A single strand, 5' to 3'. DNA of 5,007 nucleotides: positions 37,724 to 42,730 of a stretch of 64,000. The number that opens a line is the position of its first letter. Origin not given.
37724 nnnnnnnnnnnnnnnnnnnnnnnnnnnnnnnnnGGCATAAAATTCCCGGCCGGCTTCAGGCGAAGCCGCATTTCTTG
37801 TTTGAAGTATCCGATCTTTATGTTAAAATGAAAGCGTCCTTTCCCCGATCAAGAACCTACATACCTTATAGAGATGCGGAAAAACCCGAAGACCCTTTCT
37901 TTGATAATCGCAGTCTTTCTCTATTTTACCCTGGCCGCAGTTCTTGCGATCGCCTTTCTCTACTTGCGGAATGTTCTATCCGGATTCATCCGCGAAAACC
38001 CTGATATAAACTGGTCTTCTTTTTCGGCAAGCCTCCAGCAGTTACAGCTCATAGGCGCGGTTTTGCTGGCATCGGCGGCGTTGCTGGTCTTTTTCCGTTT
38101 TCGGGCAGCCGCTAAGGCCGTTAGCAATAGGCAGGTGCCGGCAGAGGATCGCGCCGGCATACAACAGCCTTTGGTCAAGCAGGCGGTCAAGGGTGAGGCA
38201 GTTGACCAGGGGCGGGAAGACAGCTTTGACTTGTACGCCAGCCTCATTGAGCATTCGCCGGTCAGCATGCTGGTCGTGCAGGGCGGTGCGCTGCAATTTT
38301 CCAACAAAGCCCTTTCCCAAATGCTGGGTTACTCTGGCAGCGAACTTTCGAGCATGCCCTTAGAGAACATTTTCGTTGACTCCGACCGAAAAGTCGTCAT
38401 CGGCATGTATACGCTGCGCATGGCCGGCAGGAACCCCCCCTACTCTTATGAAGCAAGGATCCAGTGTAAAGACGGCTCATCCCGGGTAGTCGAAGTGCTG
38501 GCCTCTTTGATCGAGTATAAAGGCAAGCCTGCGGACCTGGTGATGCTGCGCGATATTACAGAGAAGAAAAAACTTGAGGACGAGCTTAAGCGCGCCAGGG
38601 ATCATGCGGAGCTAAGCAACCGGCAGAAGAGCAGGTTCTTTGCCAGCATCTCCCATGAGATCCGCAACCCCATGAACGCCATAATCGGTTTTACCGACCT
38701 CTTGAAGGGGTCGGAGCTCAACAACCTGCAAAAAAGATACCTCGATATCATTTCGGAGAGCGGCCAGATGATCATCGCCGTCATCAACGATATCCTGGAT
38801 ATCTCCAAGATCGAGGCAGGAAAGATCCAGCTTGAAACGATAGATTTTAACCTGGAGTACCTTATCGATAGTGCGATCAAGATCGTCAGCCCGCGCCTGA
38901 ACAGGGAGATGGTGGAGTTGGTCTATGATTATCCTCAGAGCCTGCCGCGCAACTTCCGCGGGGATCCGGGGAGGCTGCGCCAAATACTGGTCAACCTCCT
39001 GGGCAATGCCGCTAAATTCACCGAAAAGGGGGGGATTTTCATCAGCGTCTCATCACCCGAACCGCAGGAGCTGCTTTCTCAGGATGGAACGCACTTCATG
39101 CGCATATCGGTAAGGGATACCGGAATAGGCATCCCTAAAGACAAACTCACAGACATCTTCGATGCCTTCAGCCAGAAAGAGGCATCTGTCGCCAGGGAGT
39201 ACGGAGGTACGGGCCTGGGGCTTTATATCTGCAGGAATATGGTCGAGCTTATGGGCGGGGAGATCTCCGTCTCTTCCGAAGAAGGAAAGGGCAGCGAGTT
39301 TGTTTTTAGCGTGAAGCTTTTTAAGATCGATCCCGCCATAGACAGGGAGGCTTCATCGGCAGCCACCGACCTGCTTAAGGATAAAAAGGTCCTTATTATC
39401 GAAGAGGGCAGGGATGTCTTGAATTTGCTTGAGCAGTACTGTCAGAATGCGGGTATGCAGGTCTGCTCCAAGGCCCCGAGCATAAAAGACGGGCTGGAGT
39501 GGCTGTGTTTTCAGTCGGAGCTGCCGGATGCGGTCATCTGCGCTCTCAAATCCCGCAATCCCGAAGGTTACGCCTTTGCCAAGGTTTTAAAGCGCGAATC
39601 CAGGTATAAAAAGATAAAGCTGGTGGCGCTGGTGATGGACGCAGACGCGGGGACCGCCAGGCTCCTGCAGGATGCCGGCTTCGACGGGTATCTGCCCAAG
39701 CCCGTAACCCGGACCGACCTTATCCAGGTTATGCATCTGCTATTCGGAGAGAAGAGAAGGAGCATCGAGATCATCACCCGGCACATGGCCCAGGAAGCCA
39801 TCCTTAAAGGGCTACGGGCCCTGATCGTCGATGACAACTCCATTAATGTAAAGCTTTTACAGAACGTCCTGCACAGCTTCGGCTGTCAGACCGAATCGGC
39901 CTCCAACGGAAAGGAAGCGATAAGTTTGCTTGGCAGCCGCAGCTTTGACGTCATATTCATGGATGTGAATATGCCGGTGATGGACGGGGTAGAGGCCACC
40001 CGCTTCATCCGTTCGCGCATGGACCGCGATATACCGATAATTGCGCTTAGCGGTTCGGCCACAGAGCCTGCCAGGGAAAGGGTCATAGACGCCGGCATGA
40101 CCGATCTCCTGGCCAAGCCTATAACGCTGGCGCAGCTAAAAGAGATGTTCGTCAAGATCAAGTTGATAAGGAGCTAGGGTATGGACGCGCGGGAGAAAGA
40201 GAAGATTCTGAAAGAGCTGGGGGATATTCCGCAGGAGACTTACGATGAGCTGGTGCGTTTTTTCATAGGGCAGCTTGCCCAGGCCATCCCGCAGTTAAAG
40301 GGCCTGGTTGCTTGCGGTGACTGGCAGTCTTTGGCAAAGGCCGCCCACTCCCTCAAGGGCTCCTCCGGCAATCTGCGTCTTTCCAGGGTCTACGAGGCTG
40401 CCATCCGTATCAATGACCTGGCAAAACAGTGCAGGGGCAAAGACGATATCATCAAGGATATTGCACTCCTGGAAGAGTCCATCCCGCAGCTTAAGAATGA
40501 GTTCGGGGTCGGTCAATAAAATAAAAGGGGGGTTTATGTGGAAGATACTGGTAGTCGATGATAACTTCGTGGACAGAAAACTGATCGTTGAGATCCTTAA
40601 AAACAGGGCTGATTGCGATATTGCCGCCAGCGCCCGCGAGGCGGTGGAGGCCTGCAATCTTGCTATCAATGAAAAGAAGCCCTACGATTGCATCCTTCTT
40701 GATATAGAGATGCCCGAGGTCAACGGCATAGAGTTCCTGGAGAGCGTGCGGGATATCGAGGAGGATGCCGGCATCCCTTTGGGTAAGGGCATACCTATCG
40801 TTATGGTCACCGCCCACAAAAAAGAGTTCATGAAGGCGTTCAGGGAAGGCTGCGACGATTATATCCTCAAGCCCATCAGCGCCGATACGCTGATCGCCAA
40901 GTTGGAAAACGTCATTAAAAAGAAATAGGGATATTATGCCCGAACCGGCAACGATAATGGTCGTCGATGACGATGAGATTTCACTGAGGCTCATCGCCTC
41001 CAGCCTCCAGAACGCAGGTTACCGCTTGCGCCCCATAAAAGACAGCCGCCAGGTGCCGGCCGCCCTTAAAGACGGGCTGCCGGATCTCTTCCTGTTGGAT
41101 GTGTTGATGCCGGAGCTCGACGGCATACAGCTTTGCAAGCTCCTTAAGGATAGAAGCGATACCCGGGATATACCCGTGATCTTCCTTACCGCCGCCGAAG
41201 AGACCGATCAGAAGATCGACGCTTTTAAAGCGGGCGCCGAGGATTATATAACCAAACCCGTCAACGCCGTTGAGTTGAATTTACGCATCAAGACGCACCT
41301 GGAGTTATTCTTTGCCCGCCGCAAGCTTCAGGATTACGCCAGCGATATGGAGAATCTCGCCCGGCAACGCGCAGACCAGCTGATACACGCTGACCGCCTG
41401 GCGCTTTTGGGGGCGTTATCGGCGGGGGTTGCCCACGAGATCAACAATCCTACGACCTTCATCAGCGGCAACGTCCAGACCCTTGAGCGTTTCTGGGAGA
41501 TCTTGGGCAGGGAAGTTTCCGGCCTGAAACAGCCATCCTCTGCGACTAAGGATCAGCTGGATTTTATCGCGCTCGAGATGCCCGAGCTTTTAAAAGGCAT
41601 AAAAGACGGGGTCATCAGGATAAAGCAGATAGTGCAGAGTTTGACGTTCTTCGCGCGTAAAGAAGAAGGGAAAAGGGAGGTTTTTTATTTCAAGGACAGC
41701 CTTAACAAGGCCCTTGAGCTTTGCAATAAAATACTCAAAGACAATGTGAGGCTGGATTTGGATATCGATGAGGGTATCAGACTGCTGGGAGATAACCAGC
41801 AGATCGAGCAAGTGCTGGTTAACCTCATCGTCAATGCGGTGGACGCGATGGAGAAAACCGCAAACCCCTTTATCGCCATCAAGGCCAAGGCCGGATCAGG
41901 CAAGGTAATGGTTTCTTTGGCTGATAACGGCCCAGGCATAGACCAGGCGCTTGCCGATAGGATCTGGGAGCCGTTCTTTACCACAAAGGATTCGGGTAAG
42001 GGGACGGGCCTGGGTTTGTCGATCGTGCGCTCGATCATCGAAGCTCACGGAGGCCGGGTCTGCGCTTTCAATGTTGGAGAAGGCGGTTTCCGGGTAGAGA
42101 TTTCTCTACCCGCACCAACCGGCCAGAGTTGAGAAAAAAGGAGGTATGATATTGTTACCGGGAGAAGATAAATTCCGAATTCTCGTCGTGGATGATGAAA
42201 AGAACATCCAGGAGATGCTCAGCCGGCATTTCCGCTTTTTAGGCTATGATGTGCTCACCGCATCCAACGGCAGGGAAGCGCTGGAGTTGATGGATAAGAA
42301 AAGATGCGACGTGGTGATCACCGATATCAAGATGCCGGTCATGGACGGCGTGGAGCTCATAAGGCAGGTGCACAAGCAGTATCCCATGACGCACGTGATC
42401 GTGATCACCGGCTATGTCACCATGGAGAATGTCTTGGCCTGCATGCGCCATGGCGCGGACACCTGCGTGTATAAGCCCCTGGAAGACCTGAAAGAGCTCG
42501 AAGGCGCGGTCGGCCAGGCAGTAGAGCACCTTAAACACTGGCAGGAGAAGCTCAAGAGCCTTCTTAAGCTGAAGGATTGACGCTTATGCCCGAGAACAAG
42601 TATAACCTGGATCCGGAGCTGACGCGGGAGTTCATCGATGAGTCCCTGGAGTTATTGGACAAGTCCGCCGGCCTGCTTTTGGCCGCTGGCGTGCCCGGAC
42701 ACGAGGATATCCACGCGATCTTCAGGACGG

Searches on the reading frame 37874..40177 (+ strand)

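Call 22: search_protein_families(library=pfam, proteins=[window:37874-40177:+], max_evalue=0.00001)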
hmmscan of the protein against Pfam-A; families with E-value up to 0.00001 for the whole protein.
window:37874-40177:+ (767 aa): 6 families
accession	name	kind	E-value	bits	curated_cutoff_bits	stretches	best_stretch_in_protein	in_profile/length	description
PF00072.30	Response_reg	-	1.4e-41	141.5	30.2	2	650-758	2-109/111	Response regulator receiver domain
PF02518.31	HATPase_c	-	1.5e-29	103.1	26.4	1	363-482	1-109/111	Histidine kinase-, DNA gyrase B-, and HSP90-like ATPase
PF00512.31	HisKA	-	1.4e-21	76.7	26.9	1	251-316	1-66/66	His Kinase A (phospho-acceptor) domain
PF08447.18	PAS_3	-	3.3e-07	30.9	25.6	1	143-220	4-83/89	PAS fold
PF13426.13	PAS_9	-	4.3e-07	30.6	27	1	130-230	2-103/103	PAS domain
PF00989.32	PAS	-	4.3e-06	27.1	22.6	0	121-228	3-113/113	PAS fold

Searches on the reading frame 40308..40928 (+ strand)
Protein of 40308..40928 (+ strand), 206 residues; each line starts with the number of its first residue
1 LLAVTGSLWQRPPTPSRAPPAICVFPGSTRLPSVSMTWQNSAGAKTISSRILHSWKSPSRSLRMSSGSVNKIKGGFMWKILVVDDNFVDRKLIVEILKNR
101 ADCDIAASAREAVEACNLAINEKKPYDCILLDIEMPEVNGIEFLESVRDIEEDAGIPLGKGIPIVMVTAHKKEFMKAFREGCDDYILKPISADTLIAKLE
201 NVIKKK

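Call 22: search_protein_families(library=pfam, proteins=[window:40308-40928:+], max_evalue=0.00001)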
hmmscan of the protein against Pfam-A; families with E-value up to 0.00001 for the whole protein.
window:40308-40928:+ (206 aa): 1 family
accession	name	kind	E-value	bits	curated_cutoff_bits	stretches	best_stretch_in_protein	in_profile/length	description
PF00072.30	Response_reg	-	3.3e-22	79.2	30.2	1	80-199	1-110/111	Response regulator receiver domain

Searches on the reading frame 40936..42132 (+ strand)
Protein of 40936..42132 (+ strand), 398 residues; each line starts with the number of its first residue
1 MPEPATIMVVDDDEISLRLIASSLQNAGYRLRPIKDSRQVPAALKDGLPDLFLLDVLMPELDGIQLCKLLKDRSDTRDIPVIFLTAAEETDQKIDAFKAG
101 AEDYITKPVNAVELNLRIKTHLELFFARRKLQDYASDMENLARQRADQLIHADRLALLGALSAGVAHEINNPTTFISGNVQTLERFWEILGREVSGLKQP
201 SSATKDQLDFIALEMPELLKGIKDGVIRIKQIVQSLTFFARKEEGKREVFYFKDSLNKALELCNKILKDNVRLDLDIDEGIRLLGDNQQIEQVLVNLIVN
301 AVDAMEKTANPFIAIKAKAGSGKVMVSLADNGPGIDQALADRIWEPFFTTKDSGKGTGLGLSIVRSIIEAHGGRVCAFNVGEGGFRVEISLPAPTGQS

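Call 22: search_protein_families(library=pfam, proteins=[window:40936-42132:+], max_evalue=0.00001)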
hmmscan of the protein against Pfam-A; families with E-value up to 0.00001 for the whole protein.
window:40936-42132:+ (398 aa): 4 families
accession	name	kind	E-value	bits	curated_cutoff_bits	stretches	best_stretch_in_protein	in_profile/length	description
PF00072.30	Response_reg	-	1.1e-25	90.4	30.2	1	7-118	1-110/111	Response regulator receiver domain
PF02518.31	HATPase_c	-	2.2e-22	80.1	26.4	1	285-394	1-110/111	Histidine kinase-, DNA gyrase B-, and HSP90-like ATPase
PF14501.12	HATPase_c_5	-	2.7e-08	34.1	22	1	289-392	5-102/102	GHKL domain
PF00512.31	HisKA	-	2.3e-07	31.2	26.9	1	159-245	3-66/66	His Kinase A (phospho-acceptor) domain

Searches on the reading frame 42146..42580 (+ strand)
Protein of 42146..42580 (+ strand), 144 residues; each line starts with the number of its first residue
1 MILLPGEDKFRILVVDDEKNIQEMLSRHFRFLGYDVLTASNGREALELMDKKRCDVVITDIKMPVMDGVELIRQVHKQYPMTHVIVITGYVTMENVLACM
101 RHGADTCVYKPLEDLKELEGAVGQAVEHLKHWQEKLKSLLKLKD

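Call 22: search_protein_families(library=pfam, proteins=[window:42146-42580:+], max_evalue=0.00001)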
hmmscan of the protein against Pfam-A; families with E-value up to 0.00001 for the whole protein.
window:42146-42580:+ (144 aa): 1 family
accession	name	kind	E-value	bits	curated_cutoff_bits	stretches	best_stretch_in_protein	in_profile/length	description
PF00072.30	Response_reg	-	3.4e-28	98.5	30.2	1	12-118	1-106/111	Response regulator receiver domain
